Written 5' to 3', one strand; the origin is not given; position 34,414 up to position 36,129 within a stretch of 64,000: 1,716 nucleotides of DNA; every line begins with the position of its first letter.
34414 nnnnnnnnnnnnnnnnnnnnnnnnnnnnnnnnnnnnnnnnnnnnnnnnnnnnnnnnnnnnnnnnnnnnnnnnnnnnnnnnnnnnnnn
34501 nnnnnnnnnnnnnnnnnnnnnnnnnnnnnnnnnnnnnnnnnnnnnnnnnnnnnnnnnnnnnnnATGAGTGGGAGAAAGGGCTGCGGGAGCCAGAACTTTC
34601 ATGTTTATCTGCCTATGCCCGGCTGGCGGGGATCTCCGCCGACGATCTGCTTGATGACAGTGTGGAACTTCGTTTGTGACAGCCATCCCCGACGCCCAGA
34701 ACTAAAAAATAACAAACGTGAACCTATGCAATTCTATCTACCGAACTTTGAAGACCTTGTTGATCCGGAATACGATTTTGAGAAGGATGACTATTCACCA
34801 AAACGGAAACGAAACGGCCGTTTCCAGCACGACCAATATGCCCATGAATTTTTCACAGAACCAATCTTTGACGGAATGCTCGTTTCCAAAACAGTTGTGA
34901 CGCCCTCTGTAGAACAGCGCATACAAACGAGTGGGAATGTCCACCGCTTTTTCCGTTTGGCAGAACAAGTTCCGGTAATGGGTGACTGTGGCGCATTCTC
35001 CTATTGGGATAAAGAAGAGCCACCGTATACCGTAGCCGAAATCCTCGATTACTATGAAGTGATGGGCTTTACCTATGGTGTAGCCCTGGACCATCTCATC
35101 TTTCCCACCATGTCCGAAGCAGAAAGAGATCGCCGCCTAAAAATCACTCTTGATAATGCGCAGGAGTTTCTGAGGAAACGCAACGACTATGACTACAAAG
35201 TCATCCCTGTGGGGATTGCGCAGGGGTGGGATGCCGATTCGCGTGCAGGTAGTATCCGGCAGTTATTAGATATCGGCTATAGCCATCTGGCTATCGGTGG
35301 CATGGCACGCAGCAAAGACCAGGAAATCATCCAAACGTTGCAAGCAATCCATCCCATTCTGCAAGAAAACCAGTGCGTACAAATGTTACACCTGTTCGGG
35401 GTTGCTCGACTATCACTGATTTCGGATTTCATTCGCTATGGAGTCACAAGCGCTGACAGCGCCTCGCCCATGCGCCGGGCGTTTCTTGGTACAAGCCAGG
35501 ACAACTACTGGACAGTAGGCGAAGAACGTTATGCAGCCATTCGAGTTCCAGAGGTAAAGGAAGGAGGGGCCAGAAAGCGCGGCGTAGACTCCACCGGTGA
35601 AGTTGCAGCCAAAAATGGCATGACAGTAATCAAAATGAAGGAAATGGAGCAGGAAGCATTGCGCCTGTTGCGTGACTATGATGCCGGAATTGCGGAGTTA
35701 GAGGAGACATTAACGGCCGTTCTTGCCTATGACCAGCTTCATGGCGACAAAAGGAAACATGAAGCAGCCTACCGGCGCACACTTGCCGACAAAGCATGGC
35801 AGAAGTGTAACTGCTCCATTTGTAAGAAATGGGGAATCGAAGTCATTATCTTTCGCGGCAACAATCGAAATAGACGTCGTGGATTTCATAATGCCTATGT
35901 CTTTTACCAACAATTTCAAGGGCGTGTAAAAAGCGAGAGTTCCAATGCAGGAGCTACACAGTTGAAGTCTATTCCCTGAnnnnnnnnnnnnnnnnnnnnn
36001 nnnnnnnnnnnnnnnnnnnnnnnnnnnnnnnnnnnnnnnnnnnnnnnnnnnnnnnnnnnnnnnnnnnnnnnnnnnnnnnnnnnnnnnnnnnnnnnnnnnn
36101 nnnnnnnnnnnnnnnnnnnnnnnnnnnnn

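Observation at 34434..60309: Non-canonical Dpd-type 7-deazaguanine DNA modification/restriction island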

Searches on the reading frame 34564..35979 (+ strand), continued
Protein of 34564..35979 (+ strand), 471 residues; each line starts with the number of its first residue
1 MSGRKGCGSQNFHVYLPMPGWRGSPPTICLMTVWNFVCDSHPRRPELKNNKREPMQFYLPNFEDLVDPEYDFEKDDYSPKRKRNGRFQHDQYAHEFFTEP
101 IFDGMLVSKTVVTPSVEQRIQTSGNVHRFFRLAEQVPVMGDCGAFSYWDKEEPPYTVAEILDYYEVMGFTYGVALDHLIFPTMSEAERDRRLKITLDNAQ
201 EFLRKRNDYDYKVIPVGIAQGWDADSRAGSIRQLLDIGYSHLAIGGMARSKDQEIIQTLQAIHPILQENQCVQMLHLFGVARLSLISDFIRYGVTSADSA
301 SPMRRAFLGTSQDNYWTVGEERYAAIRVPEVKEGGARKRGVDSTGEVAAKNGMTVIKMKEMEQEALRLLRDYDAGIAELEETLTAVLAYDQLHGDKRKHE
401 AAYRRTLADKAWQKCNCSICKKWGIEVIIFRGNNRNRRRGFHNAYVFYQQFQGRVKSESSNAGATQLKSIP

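Call 49: search_protein_families(library=padloc, proteins=[L012:19076-19927:+, L007:753-2849:+, L007:2922-3806:+, L007:3831-5021:-, L012:38039-40210:+], max_evalue=0.01)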
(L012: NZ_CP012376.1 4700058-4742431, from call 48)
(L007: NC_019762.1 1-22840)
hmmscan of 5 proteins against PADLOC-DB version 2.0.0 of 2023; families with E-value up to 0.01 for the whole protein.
L012:19076-19927:+ (283 aa): 12 families
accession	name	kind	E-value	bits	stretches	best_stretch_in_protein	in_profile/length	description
PDLC02818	DpdC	-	2.8e-142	471.7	1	2-282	37-318/319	DpdC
PDLC02821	DpdC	-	2.2e-110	364.1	1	114-283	1-170/170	DpdC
PDLC02820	DpdC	-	8.1e-83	274.4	1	2-124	37-159/165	DpdC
PDLC02819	DpdC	-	8.4e-67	219.9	1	183-283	1-101/101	DpdC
PDLC02817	DpdC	-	7.4e-33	112.1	1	4-279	37-294/299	DpdC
PDLC02822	DpdC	-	2.3e-30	102.9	1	183-228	1-46/58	DpdC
PDLC02813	DpdC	-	8.1e-19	66.1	1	15-273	45-298/310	DpdC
PDLC02815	DpdC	-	7.1e-17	59.8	1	3-139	39-164/312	DpdC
PDLC02816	DpdC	-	5.1e-15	53.6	1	2-159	37-182/313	DpdC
PDLC02823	DpdC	-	4.9e-09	34.3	1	64-282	6-219/223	DpdC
PDLC02814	DpdC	-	2e-05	22.7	1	219-273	91-143/151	DpdC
PDLC04712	PDC-M57A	-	0.0017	16.7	1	20-69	18-68/138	-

L007:753-2849:+ (698 aa): 8 families
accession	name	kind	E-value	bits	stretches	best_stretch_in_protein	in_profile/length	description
PDLC02807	DpdA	-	1.7e-129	430.3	1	293-694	1-409/417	DpdA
PDLC02808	DpdA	-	2e-76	255.3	1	373-693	1-315/317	DpdA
PDLC02810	DpdA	-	3.1e-56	188.3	1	488-691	7-198/224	DpdA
PDLC02809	DpdA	-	1.6e-35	120.7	1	293-484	4-210/210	DpdA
PDLC04712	PDC-M57A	-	3.8e-09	35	1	78-146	43-110/138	-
PDLC02818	DpdC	-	7e-09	33.4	1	8-104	6-105/319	DpdC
PDLC02815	DpdC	-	4.8e-08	30.8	1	5-105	6-104/312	DpdC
PDLC02817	DpdC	-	4.6e-05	20.9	1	6-110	4-111/299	DpdC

L007:2922-3806:+ (294 aa): 0 families

L007:3831-5021:- (396 aa): 0 families

L012:38039-40210:+ (723 aa): 16 families
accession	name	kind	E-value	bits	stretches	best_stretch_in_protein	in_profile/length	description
PDLC02826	DpdD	-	0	1299.3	1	1-723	3-728/729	DpdD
PDLC02838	DpdD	-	0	1163.7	1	1-537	1-537/538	DpdD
PDLC02837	DpdD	-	1.7e-89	295.4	1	576-722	1-147/148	DpdD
PDLC02832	DpdD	-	7.2e-66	221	2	441-717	454-727/733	DpdD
PDLC02836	DpdD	-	1.3e-51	174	2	402-717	427-744/753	DpdD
PDLC02831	DpdD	-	5.3e-45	152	2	453-720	488-752/755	DpdD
PDLC02839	DpdD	-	1.7e-29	101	1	43-722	48-669/676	DpdD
PDLC02828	DpdD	-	3.4e-24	83.6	1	57-504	59-509/565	DpdD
PDLC02824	DpdD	-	2.6e-22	76.6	2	464-697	486-716/753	DpdD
PDLC02835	DpdD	-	1.8e-21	74.1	2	40-240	51-240/764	DpdD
PDLC02834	DpdD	-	1.1e-20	71.7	2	453-716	437-702/712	DpdD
PDLC02833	DpdD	-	1.8e-19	67.6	2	411-720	445-766/773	DpdD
PDLC02825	DpdD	-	8.5e-15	52.5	2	623-717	608-704/714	DpdD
PDLC02829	DpdD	-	8.8e-11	39.2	1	103-252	92-240/714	DpdD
PDLC02830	DpdD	-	1.3e-10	38.4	2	121-240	114-235/692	DpdD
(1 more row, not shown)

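Call 56: get_annotated_region(hit=H9, flank=6000)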
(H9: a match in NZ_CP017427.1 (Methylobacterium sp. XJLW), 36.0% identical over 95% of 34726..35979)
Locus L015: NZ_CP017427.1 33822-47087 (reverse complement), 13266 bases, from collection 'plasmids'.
description: Methylobacterium sp. XJLW plasmid unnamed1, complete sequence
organism: Methylobacterium sp. XJLW (NCBI taxid 739141)
taxonomy: Bacteria; Pseudomonadota; Alphaproteobacteria; Hyphomicrobiales; Methylobacteriaceae; Methylobacterium; Methylobacterium sp. XJLW
host: -; source: single cell,soil; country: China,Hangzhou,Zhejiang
typing (MOB-suite, as given by PLSDB): conjugative; relaxase MOBQ; mating-pair formation MPF_I
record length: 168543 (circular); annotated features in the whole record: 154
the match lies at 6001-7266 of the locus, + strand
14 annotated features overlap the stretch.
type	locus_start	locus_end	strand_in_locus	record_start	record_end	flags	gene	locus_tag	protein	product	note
CDS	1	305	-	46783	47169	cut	-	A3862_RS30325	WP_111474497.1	hypothetical protein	-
CDS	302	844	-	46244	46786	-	-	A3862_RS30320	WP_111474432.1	hypothetical protein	-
CDS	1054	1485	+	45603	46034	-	-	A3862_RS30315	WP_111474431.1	hypothetical protein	-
CDS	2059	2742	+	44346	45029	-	-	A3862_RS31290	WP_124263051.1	hypothetical protein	-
CDS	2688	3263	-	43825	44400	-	-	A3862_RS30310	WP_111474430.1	recombinase family protein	GO:0006310 - DNA recombination [Evidence IEA]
CDS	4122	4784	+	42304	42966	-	-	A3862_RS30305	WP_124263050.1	hypothetical protein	-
CDS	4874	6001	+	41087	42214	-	dbpB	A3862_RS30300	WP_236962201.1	DGQHR domain-containing protein DpdB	-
CDS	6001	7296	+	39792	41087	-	dpdA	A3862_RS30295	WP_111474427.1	tRNA-guanine transglycosylase DpdA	GO:0006400 - tRNA modification [Evidence IEA]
CDS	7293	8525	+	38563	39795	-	dbpB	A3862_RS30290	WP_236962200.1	DGQHR domain-containing protein DpdB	-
CDS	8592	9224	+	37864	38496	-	queE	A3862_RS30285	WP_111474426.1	7-carboxy-7-deazaguanine synthase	GO:0006400 - tRNA modification [Evidence IEA]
CDS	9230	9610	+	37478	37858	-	queD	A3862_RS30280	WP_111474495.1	6-carboxytetrahydropterin synthase QueD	GO:0008616 - queuosine biosynthetic process [Evidence IEA]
CDS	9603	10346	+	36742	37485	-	queC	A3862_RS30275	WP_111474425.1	7-cyano-7-deazaguanine synthase QueC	GO:0008616 - queuosine biosynthetic process [Evidence IEA]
CDS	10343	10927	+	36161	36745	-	-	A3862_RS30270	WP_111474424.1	VUT family protein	GO:1990397 - queuosine salvage [Evidence IEA]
CDS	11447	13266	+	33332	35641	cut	-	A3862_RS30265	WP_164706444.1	DEAD/DEAH box helicase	-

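Call 57: get_annotated_region(hit=H3, flank=20000)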
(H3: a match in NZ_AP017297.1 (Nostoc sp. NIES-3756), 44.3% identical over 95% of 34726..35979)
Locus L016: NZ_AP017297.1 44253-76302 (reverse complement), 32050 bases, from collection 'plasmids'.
description: Nostoc sp. NIES-3756 plasmid pNOS3756_2, complete sequence
organism: Nostoc sp. NIES-3756 (NCBI taxid 1751286)
taxonomy: Bacteria; Cyanobacteriota; Cyanophyceae; Nostocales; Nostocaceae; Nostoc; Nostoc sp. NIES-3756
host: -; source: -; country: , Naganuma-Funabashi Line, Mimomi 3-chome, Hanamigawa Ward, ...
typing (MOB-suite, as given by PLSDB): conjugative; relaxase MOBF; mating-pair formation MPF_T
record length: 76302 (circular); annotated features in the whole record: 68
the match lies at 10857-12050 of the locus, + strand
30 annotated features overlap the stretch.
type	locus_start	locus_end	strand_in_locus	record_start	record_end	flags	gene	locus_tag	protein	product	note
CDS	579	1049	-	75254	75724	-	-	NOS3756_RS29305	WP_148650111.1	hypothetical protein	-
CDS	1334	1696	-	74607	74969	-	-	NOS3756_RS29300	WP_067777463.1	hypothetical protein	-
CDS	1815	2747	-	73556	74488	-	-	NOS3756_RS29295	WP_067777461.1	GIY-YIG nuclease family protein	-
CDS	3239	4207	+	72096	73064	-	-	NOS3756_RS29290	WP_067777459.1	tyrosine-type recombinase/integrase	GO:0015074 - DNA integration [Evidence IEA]; GO:0006310 - DNA recombination [Evidence IEA]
CDS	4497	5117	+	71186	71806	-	-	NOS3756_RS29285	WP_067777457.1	type I restriction endonuclease subunit R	-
CDS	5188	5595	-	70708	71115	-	-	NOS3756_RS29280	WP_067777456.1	hypothetical protein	-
CDS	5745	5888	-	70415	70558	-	-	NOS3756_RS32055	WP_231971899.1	hypothetical protein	-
CDS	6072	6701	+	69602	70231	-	-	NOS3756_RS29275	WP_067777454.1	ParA family protein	-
CDS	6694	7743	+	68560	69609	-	-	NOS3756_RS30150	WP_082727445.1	hypothetical protein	-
CDS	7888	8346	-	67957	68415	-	-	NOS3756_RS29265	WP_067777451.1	hypothetical protein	-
CDS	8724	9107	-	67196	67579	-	-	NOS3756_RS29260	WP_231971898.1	hypothetical protein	-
CDS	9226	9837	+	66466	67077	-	-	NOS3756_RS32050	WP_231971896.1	Hpt domain-containing protein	-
CDS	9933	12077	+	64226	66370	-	dpdA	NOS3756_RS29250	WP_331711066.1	tRNA-guanine transglycosylase DpdA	GO:0006400 - tRNA modification [Evidence IEA]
CDS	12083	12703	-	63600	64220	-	-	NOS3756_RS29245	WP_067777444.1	hypothetical protein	-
CDS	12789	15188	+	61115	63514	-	-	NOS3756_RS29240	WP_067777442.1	DEAD/DEAH box helicase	-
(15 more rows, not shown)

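Call 86: get_annotated_region(hit=H5, flank=20000)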
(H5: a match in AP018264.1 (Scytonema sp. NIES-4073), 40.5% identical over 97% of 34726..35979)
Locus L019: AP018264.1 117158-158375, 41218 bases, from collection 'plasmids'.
description: Scytonema sp. NIES-4073 plasmid plasmid1 DNA, complete genome
organism: Scytonema sp. NIES-4073 (NCBI taxid 2005464)
taxonomy: Bacteria; Cyanobacteriota; Cyanophyceae; Nostocales; Scytonemataceae; Scytonema; Scytonema sp. NIES-4073
host: -; source: -; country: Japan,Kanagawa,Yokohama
typing (MOB-suite, as given by PLSDB): conjugative; replicon rep_cluster_1671; relaxase MOBP; mating-pair formation MPF_T
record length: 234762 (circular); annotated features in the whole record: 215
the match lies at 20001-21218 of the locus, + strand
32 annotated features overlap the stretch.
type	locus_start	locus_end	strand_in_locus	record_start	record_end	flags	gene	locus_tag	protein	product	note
CDS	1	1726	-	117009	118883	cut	-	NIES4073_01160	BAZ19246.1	hypothetical protein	-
CDS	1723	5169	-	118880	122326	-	-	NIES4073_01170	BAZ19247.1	helicase-like protein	-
CDS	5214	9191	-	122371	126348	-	-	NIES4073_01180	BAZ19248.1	hypothetical protein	-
CDS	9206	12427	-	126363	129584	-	-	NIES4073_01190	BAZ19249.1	SNF2-related helicase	-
CDS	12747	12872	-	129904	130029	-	-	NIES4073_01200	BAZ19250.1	hypothetical protein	-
CDS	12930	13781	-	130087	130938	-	-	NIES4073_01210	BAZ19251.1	hypothetical protein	-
CDS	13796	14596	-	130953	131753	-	-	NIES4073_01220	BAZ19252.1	hypothetical protein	-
CDS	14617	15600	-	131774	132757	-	-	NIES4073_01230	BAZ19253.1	hypothetical protein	-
CDS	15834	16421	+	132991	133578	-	-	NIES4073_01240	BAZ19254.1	hypothetical protein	-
CDS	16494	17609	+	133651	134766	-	-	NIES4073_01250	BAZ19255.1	hypothetical protein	-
CDS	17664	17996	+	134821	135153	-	-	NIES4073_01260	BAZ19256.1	hypothetical protein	-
CDS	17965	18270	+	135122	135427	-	-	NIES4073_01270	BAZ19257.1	hypothetical protein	-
CDS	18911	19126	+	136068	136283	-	-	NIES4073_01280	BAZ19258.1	hypothetical protein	-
CDS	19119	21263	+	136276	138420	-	tgt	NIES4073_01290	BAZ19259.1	queuine tRNA-ribosyltransferase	-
CDS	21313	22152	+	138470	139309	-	-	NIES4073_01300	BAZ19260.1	hypothetical protein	-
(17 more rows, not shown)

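Call 87: get_annotated_region(hit=H21, flank=20000)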
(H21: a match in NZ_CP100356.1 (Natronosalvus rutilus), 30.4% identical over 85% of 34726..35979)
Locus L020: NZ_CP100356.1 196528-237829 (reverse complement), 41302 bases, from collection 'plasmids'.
description: Natronosalvus rutilus strain WLHS1 plasmid unnamed1, complete sequence
organism: Natronosalvus rutilus (NCBI taxid 2953753)
taxonomy: Archaea; Euryarchaeota; Halobacteria; Halobacteriales; Natrialbaceae; Natronosalvus; Natronosalvus rutilus
host: -; source: cell culture,sediment; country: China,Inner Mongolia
typing (MOB-suite, as given by PLSDB): non-mobilizable
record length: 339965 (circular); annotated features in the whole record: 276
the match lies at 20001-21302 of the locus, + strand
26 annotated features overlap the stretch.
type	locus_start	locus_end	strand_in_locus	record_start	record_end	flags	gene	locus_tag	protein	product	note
CDS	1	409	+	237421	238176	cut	-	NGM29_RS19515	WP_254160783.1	DUF429 domain-containing protein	-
CDS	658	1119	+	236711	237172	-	-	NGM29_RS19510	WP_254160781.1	6-pyruvoyl tetrahydropterin synthase family protein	-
CDS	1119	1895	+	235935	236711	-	-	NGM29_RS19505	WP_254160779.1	7-carboxy-7-deazaguanine synthase QueE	-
CDS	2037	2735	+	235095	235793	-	queC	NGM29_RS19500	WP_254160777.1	7-cyano-7-deazaguanine synthase QueC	GO:0008616 - queuosine biosynthetic process [Evidence IEA]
CDS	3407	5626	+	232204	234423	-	-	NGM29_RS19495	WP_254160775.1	AAA family ATPase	-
CDS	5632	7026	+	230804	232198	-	-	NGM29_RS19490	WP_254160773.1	hypothetical protein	-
CDS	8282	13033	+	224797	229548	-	-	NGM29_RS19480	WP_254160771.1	DEAD/DEAH box helicase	-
CDS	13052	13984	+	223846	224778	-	-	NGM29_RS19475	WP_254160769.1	hypothetical protein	-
CDS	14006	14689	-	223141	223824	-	-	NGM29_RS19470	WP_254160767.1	hypothetical protein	-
CDS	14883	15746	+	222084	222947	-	-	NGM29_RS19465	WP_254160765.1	hypothetical protein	-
CDS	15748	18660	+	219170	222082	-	-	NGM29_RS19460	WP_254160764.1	ATP-binding protein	-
CDS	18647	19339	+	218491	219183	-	-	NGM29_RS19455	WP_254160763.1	hypothetical protein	-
CDS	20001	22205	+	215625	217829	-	-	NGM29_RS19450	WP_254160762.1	queuine tRNA-ribosyltransferase tRNA-guanine transglycosylase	-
CDS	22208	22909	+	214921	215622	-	-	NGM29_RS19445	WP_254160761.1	hypothetical protein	-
CDS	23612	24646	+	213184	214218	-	-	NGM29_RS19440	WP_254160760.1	tRNA-guanine transglycosylase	-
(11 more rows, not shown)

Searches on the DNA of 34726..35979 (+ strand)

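Call 47: search_dna_similar(query=L008:19992-22366:+, collection=ecoli_genomes, mode=near, max_rows=5)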
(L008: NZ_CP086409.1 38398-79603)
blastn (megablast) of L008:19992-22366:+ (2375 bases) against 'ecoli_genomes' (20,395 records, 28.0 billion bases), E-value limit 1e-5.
Records with a match: 159; places in all: 159; records where one place covers at least 80% of the query: 159.
Genomes with a match: 159 of 5426; with a place that covers at least 80% of the query: 159. Places per genome that has any: lowest 1, median 1, highest 1. On chromosomes: 159 places; on plasmids: 0.
Best place of each record, by identity: 95-99% 100; 90-95% 59.
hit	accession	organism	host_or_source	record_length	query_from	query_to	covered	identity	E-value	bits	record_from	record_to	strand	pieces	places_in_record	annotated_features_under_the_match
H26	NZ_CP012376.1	Escherichia coli strain GE3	human feces of different individuals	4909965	1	2375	100%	97.0%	0e+0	3986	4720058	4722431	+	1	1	dpdA: tRNA-guanine transglycosylase DpdA | dbpB: DGQHR domain-containing protein DpdB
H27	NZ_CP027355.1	Escherichia coli strain 2013C-4991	Homo sapiens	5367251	1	2375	100%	97.0%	0e+0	3986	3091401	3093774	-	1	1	dpdA: tRNA-guanine transglycosylase DpdA | dbpB: DGQHR domain-containing protein DpdB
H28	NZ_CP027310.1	Escherichia coli strain 2014C-4135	Homo sapiens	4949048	1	2375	100%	97.0%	0e+0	3986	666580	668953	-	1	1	dpdA: tRNA-guanine transglycosylase DpdA | dbpB: DGQHR domain-containing protein DpdB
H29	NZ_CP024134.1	Escherichia coli strain 14EC017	clinical patient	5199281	1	2375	100%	97.0%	0e+0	3986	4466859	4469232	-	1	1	dpdA: tRNA-guanine transglycosylase DpdA | dbpB: DGQHR domain-containing protein DpdB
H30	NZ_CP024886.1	Escherichia coli strain AR_0017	missing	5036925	1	2375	100%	97.0%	0e+0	3986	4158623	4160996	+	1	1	dpdA: tRNA-guanine transglycosylase DpdA | dbpB: DGQHR domain-containing protein DpdB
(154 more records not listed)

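Call 48: get_annotated_region(hit=H26, flank=20000)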
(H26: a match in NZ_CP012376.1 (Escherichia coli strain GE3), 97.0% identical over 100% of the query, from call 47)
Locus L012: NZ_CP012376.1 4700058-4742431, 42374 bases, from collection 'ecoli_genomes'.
description: Escherichia coli strain GE3 chromosome, complete genome
organism: Escherichia coli strain GE3 (NCBI taxid 562)
replicon: chromosome; assembly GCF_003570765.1
host: -; source: human feces of different individuals; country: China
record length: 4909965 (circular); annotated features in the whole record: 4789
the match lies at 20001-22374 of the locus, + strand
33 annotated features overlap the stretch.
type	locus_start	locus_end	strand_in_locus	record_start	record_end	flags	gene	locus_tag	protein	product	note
CDS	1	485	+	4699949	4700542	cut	bdcR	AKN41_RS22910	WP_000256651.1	TetR/AcrR family transcriptional regulator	-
CDS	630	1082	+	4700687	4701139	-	tabA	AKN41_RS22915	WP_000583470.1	toxin-antitoxin biofilm protein TabA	-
CDS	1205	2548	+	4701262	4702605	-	-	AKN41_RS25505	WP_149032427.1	DNA-binding protein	-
CDS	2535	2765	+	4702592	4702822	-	-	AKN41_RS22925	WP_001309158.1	hypothetical protein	-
CDS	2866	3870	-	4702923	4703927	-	argF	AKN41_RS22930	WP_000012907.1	ornithine carbamoyltransferase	-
CDS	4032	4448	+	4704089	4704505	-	rraB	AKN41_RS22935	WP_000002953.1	ribonuclease E inhibitor RraB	-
CDS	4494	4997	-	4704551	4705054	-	yjgM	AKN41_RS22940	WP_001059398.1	GNAT family N-acetyltransferase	-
CDS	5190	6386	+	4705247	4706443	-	yjgN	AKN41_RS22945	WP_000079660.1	YjgN family protein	-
CDS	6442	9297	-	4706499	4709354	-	valS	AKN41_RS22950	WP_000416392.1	valine--tRNA ligase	-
CDS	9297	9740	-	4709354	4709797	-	holC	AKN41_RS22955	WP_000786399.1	DNA polymerase III subunit chi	-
CDS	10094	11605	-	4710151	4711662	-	pepA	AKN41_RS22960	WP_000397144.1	leucyl aminopeptidase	-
CDS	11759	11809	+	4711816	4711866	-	ytgA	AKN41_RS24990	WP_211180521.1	protein YtgA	-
CDS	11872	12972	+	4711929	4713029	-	lptF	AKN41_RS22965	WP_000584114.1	LPS export ABC transporter permease LptF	-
CDS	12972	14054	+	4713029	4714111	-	lptG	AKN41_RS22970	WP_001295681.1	LPS export ABC transporter permease LptG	-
CDS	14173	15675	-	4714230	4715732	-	yjgR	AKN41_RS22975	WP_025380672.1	helicase HerA-like C-terminal domain-containing protein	-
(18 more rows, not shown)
